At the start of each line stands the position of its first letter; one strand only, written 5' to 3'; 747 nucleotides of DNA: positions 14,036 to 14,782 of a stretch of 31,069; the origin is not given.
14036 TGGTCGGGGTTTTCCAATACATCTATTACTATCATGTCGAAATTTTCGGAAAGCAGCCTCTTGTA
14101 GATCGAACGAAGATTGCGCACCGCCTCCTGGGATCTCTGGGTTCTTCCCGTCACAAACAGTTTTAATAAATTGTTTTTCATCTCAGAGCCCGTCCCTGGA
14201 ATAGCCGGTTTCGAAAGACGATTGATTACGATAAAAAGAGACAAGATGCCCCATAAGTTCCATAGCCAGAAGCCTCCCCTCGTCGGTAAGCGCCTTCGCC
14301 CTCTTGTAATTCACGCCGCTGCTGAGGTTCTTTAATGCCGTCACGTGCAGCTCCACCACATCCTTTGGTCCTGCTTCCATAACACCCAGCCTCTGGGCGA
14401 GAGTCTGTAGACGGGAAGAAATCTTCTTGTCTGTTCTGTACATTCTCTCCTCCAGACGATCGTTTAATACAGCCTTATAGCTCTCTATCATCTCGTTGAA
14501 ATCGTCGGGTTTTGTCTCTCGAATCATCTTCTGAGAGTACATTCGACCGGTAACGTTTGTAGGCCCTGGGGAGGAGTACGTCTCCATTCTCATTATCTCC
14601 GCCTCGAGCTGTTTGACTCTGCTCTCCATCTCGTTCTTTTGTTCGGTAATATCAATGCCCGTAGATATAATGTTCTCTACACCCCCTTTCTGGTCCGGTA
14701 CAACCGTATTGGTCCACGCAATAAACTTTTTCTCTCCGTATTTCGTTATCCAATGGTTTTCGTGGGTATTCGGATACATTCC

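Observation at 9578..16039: Sensor-fused KaiABC-like timing operon: MEDS-PAS-PAS(-KaiA-like?) / KaiB / KaiC / PAS hybrid kinase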

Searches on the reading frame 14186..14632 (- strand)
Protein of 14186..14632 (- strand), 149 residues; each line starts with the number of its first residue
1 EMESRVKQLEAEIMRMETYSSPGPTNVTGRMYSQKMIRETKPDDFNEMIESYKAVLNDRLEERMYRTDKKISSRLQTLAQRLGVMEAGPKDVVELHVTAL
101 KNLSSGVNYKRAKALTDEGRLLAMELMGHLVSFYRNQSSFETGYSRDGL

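Call 6: search_protein_families(library=pfam, proteins=[window:14186-14632:-], max_evalue=10)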
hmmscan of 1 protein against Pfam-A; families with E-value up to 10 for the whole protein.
seq(149 aa): 7 families
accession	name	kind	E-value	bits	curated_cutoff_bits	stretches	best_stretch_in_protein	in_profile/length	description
PF01285.24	TEA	-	0.0017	19.1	25.1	1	31-79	23-66/68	TEA/ATTS domain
PF07688.17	KaiA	-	0.0031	18.1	22.2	1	33-136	14-117/122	KaiA C-terminal domain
PF18982.5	JetA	-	0.013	14.5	26.2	1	39-110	227-297/434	Wadjet protein JetA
PF06698.16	DUF1192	-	0.087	13.4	25.5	1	1-18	24-41/58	Protein of unknown function (DUF1192)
PF08673.15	RsbU_N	-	0.14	12.8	25.5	1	51-114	2-61/75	Phosphoserine phosphatase RsbU, N-terminal domain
PF12575.13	Pox_EPC_I2-L1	-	0.19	12.4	23.4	1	40-61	15-36/72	Poxvirus entry protein complex L1 and I2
PF12001.13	DUF3496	-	0.39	11.6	23.3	1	1-19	3-21/109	Domain of unknown function (DUF3496)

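Call 7: search_solved_structures(query=window:14186-14632:-, max_evalue=10, show_alignments=3)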
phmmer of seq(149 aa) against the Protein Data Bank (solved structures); distinct sequences matched with E-value up to 10: 6.
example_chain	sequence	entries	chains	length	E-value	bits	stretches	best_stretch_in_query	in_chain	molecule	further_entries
1v2z_A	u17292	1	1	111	0.0027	21.3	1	37-137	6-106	circadian clock protein KaiA homolog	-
5jwr_E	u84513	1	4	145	0.0048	20.5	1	36-137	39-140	Circadian clock protein KaiA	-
1q6a_A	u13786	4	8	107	0.0061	20.2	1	41-137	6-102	Circadian clock protein KaiA homolog | circadian clock protein KaiA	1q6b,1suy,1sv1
6wt5_A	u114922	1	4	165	0.29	14.8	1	24-73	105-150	Bacterial STING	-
8hy9_A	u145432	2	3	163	0.79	13.4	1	17-69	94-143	CD-NTase-associated protein 12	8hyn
9sa3_A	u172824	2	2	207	2.1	12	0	42-84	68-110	Apolipoprotein E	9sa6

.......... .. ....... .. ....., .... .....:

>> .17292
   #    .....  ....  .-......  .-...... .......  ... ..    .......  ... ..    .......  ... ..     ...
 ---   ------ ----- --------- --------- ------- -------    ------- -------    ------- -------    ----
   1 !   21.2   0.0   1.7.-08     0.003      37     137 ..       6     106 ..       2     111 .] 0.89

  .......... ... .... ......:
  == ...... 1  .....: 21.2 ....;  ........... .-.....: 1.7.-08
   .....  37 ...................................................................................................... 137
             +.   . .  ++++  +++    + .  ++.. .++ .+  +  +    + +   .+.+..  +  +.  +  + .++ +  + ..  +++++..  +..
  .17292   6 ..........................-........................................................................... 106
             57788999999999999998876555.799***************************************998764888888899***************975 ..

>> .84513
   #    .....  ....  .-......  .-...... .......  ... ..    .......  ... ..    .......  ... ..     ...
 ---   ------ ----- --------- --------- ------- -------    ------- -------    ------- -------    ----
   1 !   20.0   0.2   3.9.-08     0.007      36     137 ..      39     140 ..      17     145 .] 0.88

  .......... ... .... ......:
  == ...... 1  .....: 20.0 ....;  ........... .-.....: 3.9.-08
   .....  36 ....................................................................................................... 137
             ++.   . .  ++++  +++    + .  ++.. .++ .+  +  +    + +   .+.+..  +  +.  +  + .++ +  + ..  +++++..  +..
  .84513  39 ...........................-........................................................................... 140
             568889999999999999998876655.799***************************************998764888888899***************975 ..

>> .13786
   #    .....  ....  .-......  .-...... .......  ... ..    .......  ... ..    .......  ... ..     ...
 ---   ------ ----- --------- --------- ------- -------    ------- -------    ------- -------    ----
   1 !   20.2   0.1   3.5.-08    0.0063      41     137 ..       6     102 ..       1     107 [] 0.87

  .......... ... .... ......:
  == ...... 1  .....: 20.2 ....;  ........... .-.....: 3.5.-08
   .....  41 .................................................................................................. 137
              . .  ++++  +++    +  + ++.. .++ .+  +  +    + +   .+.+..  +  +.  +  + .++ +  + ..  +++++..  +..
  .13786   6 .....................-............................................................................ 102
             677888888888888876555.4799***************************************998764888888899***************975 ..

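Call 8: find_homologous_proteins(query=window:14186-14632:-, max_evalue=0.01)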
Query seq(149 aa) (149 aa): 2 proteins with E <= 0.01 among 23 candidates.
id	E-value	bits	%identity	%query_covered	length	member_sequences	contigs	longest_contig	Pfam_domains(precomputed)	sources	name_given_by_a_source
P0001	9.9e-71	254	82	98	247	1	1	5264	PF08447.19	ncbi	ncbi:MAG: PAS domain-containing protein [Spirochaetia bacterium]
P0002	2.3e-44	169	60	92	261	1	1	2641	PF08447.19,PF13426.14,PF08448.17,PF00989.32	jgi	jgi:PAS domain S-box-containing protein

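Call 14: search_solved_structures(query=A1, max_evalue=10, show_alignments=2)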
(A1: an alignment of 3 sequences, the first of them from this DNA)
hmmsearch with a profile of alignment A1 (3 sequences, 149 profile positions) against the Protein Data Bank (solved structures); distinct sequences matched with E-value up to 10: 10.
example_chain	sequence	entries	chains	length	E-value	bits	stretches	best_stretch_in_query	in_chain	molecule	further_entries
1v2z_A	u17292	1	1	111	0.0088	19.2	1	37-138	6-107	circadian clock protein KaiA homolog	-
5jwr_E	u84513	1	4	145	0.02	18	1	36-137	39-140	Circadian clock protein KaiA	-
1q6a_A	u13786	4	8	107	0.035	17.2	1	42-138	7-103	Circadian clock protein KaiA homolog | circadian clock protein KaiA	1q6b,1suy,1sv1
4f4j_A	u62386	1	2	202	0.89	12.7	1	56-95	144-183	Guanylate kinase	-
1ex6_A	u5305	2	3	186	0.92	12.6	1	56-95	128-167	GUANYLATE KINASE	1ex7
1gky_A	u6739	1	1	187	0.93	12.6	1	56-95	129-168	GUANYLATE KINASE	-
9ygm_LH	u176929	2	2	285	1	12.4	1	28-64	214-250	60S ribosomal protein eL8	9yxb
8aw4_A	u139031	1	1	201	1.4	12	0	80-125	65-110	ALPHAREP bB-E3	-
1kdd_A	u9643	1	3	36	1.5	11.9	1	1-19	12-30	GCN4 ACID BASE HETERODIMER ACID-d12La16I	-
1kd8_A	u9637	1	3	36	1.5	11.9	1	1-19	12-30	GCN4 ACID BASE HETERODIMER ACID-d12Ia16V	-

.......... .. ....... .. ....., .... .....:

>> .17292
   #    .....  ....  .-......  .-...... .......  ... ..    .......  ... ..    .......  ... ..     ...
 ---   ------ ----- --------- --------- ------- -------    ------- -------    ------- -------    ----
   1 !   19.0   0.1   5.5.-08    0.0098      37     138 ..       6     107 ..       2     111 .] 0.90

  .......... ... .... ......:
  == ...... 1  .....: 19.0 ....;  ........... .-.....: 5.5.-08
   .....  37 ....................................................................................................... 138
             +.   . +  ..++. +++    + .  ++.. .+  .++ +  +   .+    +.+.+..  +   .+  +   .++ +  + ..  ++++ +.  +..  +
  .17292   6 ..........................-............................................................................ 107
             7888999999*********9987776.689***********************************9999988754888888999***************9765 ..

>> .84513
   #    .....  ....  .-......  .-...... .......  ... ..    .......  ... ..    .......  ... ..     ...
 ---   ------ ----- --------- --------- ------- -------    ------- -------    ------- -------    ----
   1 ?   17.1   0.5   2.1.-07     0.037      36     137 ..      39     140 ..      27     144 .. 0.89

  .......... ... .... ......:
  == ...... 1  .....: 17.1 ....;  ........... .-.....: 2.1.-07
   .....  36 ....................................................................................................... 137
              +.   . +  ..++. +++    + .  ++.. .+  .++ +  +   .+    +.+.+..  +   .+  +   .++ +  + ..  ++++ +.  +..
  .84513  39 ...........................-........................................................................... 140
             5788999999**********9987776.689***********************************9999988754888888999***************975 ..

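Call 20: search_protein_representatives(alignment_id=A1)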
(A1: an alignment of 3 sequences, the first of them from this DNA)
Query: 3 sequences, 149 profile positions. Proteins with E-value up to 0.001 (for the whole library): 1571; up to 1e-10: 1243; up to 1e-30: 32. The best 150 are listed.
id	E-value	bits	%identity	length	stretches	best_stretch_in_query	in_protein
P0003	1.7e-77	274.6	-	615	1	1-146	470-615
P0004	7.3e-54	197.9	-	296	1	1-140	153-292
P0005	1.2e-49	184.3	-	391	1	1-142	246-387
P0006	7.5e-49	181.7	-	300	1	1-143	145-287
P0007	1.0e-48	181.3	-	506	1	1-142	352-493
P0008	7.5e-46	172.0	-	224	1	1-139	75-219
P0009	2.7e-45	170.2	-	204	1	1-138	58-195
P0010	8.3e-42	158.8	-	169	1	1-143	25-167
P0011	9.7e-42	158.6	-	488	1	2-140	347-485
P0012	1.4e-34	135.4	-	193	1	2-137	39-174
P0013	2.1e-33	131.6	-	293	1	4-137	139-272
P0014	4.8e-33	130.4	-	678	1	2-138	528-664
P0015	5.8e-33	130.1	-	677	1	1-137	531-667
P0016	2.2e-32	128.2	-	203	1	3-136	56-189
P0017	2.4e-32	128.1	-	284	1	4-143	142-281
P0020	1.3e-31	125.8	-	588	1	1-139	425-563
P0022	1.9e-31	125.2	-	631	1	2-138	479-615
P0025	3.1e-31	124.5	-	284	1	7-141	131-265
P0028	3.9e-31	124.2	-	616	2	4-137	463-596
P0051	9.0e-30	119.8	-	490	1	11-136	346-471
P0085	5.4e-28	114.0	-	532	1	2-135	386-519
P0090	9.5e-28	113.2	-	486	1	3-139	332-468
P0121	6.9e-27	110.4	-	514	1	3-136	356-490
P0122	7.1e-27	110.4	-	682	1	3-142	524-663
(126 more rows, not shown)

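Call 25: search_protein_families(library=pfam, alignment_id=A2, max_evalue=0.001)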
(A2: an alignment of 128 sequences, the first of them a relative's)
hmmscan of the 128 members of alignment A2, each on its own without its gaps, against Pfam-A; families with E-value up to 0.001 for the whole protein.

A. member 1, P0003 (615 aa): 9 families
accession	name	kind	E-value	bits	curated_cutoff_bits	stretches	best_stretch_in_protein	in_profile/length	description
PF14417.12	MEDS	-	3e-53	180.4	29.8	1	16-176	1-161/161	MEDS: MEthanogen/methylotroph, DcmR Sensory domain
PF13426.13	PAS_9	-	1.5e-31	109.2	27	2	239-340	2-103/103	PAS domain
PF08448.16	PAS_4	-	6.6e-29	100.8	23.1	2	359-469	1-110/110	PAS fold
PF00989.32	PAS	-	7.5e-29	100.5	22.6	2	228-338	1-113/113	PAS fold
PF13188.13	PAS_8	-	3.2e-19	68.5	21.8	2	228-277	1-50/65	PAS domain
PF08447.18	PAS_3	-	2.8e-15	56.8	25.6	1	376-460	2-88/89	PAS fold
PF24820.1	Diguanyl_cycl_sensor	-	4.5e-06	27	28.1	0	235-279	3-48/109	Diguanylate cyclase-like sensor domain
PF12860.13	PAS_7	-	1.6e-05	25.4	27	1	235-346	2-115/115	PAS fold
PF14598.12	PAS_11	-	0.00053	20.4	25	0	367-418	6-57/109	PAS domain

B. families by the number of members that match (of 128 scanned): 22 families
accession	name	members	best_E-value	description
PF00072.30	Response_reg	70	4.6e-30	Response regulator receiver domain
PF08448.16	PAS_4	60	2.4e-60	PAS fold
PF13426.13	PAS_9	55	1.5e-67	PAS domain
PF00989.32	PAS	55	5.4e-67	PAS fold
PF13188.13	PAS_8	53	8.5e-36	PAS domain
PF08447.18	PAS_3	27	2.2e-51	PAS fold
PF12860.13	PAS_7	26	1e-18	PAS fold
PF24820.1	Diguanyl_cycl_sensor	21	2.5e-14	Diguanylate cyclase-like sensor domain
PF13596.12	PAS_10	13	5.8e-09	PAS domain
PF13185.12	GAF_2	9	4.5e-26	GAF domain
PF14417.12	MEDS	8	2.2e-53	MEDS: MEthanogen/methylotroph, DcmR Sensory domain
PF01590.32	GAF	8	2e-11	GAF domain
PF17159.10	MASE3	3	6.7e-95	Membrane-associated sensor domain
PF13492.12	GAF_3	3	2.3e-06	GAF domain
PF14598.12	PAS_11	3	4.1e-05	PAS domain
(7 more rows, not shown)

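Call 28: search_solved_structures(query=A3, max_evalue=10, show_alignments=3)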
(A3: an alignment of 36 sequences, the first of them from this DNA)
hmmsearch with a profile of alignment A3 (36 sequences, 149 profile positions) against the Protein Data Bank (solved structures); distinct sequences matched with E-value up to 10: 11.
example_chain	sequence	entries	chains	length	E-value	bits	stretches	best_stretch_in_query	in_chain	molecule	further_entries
2x43_S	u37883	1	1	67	0.01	18.8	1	59-117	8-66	SHERP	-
1v2z_A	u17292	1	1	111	0.039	16.9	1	61-138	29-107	circadian clock protein KaiA homolog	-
1q6a_A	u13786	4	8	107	0.043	16.8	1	62-138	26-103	Circadian clock protein KaiA homolog | circadian clock protein KaiA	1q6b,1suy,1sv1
5jwr_E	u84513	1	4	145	0.066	16.2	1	61-138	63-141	Circadian clock protein KaiA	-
5c5e_A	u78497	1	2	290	0.55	13.2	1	90-145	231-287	Circadian clock protein KaiA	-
6wt5_A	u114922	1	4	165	0.83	12.6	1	36-68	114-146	Bacterial STING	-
1r5q_A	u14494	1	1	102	1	12.3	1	63-137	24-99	circadian oscillation regulator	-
3qky_A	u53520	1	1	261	2.1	11.3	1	31-74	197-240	Outer membrane assembly lipoprotein YfiO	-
5n8y_M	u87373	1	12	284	2.4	11.1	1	90-138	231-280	Circadian clock protein KaiA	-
4g86_A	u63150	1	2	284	2.4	11.1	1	90-138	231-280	Circadian clock protein kaiA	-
1r8j_A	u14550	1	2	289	2.7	10.9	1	90-138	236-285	KaiA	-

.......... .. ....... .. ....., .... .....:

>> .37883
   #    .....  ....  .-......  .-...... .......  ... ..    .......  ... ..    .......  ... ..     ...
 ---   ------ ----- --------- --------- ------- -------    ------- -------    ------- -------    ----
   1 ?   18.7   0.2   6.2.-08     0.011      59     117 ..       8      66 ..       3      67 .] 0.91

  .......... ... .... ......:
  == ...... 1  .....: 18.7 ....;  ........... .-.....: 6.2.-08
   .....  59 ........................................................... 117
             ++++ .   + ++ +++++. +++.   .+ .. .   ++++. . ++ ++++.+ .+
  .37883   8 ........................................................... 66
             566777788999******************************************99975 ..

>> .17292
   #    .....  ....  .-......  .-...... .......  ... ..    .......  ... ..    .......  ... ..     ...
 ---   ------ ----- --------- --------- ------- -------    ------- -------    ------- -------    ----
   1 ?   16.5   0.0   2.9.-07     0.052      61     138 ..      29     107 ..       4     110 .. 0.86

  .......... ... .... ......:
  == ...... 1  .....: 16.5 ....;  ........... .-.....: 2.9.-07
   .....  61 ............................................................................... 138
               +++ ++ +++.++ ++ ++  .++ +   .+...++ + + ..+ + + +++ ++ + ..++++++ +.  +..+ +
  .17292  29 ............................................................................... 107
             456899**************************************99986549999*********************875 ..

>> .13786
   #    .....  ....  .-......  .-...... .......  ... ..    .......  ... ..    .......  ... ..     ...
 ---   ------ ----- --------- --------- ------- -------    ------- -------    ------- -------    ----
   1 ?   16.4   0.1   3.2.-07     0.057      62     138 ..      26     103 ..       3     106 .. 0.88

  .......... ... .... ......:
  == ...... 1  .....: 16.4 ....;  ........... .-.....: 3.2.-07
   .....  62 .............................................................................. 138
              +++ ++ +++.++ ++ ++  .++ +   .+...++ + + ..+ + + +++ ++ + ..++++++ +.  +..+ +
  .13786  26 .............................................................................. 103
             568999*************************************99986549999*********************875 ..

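Call 30: find_related_loci(query=A3, collection=genome_contigs, flank=8000)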
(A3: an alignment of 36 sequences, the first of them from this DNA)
Query A3 (149 aa) in genome_contigs; peptide patterns used: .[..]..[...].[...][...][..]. (x = any residue, [..] = any of these).
316 stretches matched a pattern; 312 encode a relative of the query (tblastn E <= 1e-3); the best 80 are kept; 80 distinct loci.
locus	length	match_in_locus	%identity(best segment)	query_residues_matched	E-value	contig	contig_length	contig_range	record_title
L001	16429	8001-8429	66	1-143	4e-61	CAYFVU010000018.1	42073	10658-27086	MAG TPA_asm: uncultured Spirochaetaceae bacterium isolate ERP107533_co1_8 genome assembly, contig: NODE_320_length_42073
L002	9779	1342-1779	63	1-146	5e-59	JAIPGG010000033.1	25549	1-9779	MAG: Spirochaetales bacterium isolate Tobar15.5-16.5m-G27 Tobar15-5-16-5m-C1175, whole genome shotgun sequence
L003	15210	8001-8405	51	5-139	4e-45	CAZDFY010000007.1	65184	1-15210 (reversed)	MAG TPA_asm: uncultured Sediminispirochaeta sp. isolate binchicken_co218_94 genome assembly, contig: NODE_194_length_651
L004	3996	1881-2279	46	5-138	6e-35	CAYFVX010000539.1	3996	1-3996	MAG TPA_asm: uncultured Chloroflexaceae bacterium isolate ERP107533_co1_152 genome assembly, contig: NODE_31582_length_3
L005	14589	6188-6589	44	4-138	5e-34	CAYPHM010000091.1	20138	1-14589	MAG TPA_asm: uncultured Chloroflexaceae bacterium isolate SRP141376_co5_371 genome assembly, contig: NODE_6462_length_20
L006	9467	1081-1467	47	7-135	9e-34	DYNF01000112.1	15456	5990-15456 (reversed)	MAG TPA_asm: Prochloron sp. SulCav_FS08_3_32_3330 SulCav_FS08_3_1596_length_15456_cov_1989_672619, whole genome shotgun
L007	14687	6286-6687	44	4-138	3e-33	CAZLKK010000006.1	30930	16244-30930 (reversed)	MAG TPA_asm: uncultured Chloroflexaceae bacterium isolate binchicken_co405_347 genome assembly, contig: NODE_2004_length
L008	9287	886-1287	44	4-136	1e-33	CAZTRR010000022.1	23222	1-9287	MAG TPA_asm: uncultured Dehalococcoidales bacterium isolate SRP068000_co2_18 genome assembly, contig: NODE_1443_length_2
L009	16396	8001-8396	43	12-146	3e-33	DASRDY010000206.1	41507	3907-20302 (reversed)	MAG TPA_asm: Blastocatellia bacterium isolate SMAG_U9992 k141_757330, whole genome shotgun sequence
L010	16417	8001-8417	42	1-138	3e-33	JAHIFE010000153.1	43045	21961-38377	MAG: Proteobacteria bacterium isolate KR11_0.1_MetaG.mb.69 KR11_0.1_MetaG.mb.69_k141_817064, whole genome shotgun sequen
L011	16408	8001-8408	42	1-136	5e-33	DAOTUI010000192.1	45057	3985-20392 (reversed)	MAG TPA_asm: Chloroflexaceae bacterium isolate F17_50 k129_720369, whole genome shotgun sequence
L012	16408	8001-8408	41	4-138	7e-33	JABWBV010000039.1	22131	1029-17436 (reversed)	MAG: Anaerolineales bacterium isolate MAG_39 scaffold_2356, whole genome shotgun sequence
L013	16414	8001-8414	43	1-138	9e-33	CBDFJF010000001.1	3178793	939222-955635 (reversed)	MAG: Candidatus Latescibacterota bacterium isolate 2442682d-f16a-428c-a5e0-e062f027b5fd genome assembly, contig: contig_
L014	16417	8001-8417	41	1-138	2e-32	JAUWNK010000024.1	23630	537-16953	MAG: Desulfobacteraceae bacterium isolate CSMAG_2422 CSMAG_2422_k141_300946_length_23630_cov_16.5133, whole genome shotg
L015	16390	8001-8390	42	7-136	2e-32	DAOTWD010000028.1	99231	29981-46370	MAG TPA_asm: Chloroflexaceae bacterium isolate H113_106 k137_4609789, whole genome shotgun sequence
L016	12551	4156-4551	42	7-138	2e-32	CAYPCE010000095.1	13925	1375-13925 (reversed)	MAG TPA_asm: uncultured Desulfobacteraceae bacterium isolate binchicken_co15_176 genome assembly, contig: NODE_2820_leng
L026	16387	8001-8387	40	7-135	7e-32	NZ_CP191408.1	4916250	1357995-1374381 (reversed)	Microcystis ichthyoblabe FBCC-A1114 chromosome, complete genome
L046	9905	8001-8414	38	1-138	1e-30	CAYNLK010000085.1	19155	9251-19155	MAG TPA_asm: uncultured Caldilineaceae bacterium isolate binchicken_co44_236 genome assembly, contig: NODE_4007_length_1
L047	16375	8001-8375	42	12-136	3e-30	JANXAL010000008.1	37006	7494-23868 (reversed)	MAG: Roseiflexus sp. isolate SKYB12 k141_138151, whole genome shotgun sequence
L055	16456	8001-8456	42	1-147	5e-30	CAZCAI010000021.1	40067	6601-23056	MAG TPA_asm: uncultured Anaerolineales bacterium isolate SRP332253_co1_146 genome assembly, contig: NODE_1233_length_400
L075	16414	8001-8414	36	5-135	8e-29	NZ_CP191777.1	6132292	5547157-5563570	Crocosphaera watsonii WH 8501 chromosome, complete genome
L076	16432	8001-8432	41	5-148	9e-29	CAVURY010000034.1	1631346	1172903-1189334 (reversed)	MAG: uncultured Planctomycetota bacterium isolate MFD09671.bin.3.67 genome assembly, contig: contig_3904, whole genome s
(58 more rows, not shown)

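Call 32: predict_structure(alignment_id=A3)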
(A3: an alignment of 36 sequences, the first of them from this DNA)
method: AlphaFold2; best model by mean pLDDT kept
length: 149 residues; sequences in the alignment: 36
mean_pLDDT: 88.7   pTM: 0.74
mean pLDDT of the five models: 88.7, 88.5, 87.6, 87.3, 86.7
residues with pLDDT >= 90: 101; 70-90: 28; 50-70: 17; < 50: 3
segments of 3 or more residues with pLDDT < 50: none
pLDDT, mean of each block of 10 residues (from residue 1): 85 78 53 78 97 98 96 98 95 97 96 97 98 93 71
secondary structure, 60 per line:
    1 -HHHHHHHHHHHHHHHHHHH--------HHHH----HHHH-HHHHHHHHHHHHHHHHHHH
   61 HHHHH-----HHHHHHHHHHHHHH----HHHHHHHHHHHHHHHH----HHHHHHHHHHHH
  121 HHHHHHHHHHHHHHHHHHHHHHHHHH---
elements in order: H2-20 H29-32 H37-40 H42-65 H71-84 H89-104 H109-146
